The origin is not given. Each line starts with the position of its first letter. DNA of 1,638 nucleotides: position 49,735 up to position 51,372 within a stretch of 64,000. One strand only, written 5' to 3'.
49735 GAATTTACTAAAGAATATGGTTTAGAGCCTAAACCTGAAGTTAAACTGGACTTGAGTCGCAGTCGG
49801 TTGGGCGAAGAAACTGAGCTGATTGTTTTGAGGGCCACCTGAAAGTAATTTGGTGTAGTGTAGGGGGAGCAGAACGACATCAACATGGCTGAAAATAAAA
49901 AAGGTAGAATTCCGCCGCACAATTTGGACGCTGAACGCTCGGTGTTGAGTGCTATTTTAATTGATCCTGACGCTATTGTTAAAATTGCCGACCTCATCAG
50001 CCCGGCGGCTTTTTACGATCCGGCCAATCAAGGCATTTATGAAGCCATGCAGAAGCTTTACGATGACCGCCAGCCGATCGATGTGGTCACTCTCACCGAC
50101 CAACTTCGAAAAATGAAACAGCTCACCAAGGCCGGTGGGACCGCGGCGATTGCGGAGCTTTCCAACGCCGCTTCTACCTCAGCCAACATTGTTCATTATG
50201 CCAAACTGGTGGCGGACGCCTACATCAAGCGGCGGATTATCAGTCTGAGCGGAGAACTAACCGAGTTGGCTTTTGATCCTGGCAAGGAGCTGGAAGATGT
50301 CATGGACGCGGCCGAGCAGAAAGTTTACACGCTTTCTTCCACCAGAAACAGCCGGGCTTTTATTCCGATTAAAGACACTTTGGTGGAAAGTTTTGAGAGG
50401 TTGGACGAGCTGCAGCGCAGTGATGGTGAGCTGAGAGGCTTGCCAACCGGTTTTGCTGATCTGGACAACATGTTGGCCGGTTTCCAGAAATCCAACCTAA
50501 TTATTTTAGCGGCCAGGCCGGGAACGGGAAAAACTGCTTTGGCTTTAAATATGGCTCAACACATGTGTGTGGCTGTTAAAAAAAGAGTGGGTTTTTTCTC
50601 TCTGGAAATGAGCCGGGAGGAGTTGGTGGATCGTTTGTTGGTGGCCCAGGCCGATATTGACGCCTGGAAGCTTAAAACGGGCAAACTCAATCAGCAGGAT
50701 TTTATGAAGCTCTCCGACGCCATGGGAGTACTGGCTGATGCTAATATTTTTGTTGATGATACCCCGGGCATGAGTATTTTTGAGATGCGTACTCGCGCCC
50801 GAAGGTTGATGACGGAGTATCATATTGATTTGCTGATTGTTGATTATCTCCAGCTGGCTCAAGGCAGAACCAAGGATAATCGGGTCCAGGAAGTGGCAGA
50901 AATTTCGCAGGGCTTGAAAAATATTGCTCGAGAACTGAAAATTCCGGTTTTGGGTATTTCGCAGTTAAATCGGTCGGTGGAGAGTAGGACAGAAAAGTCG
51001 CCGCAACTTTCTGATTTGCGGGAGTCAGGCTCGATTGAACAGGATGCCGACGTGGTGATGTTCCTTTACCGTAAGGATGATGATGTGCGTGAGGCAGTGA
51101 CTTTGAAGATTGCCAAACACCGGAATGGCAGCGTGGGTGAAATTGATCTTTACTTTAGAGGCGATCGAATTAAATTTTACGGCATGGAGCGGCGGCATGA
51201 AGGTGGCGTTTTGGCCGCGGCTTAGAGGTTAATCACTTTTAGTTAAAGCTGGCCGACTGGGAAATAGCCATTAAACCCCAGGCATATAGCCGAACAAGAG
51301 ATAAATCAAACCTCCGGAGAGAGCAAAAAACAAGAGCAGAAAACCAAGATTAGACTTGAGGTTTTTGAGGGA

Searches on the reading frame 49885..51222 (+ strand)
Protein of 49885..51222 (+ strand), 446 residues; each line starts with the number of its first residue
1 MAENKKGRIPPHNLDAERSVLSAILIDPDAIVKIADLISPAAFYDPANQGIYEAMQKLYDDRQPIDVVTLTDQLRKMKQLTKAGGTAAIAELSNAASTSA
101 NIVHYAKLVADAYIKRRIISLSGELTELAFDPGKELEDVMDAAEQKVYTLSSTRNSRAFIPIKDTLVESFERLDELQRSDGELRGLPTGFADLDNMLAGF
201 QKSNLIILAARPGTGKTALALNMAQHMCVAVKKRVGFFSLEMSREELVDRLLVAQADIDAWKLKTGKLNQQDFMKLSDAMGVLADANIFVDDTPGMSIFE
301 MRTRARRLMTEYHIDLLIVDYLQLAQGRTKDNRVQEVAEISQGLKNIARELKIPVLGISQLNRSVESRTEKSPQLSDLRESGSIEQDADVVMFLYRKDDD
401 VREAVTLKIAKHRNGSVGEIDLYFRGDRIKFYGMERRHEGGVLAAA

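Call 45: search_protein_families(library=pfam, proteins=[window:49885-51222:+], max_evalue=0.00001)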
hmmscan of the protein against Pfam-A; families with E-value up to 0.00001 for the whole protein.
window:49885-51222:+ (446 aa): 4 families
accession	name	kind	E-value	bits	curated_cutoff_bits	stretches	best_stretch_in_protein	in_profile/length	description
PF03796.21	DnaB_C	-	1.3e-98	329.9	27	1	185-431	1-253/255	DnaB-like helicase C terminal domain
PF00772.26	DnaB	-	3.4e-34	117.4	23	1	10-111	2-103/103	DnaB-like helicase N terminal domain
PF13481.12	AAA_25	-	4.8e-15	56.1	27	1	176-361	5-190/195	AAA domain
PF06745.19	ATPase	-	4.3e-08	33.3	26.6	1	187-413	2-206/231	KaiC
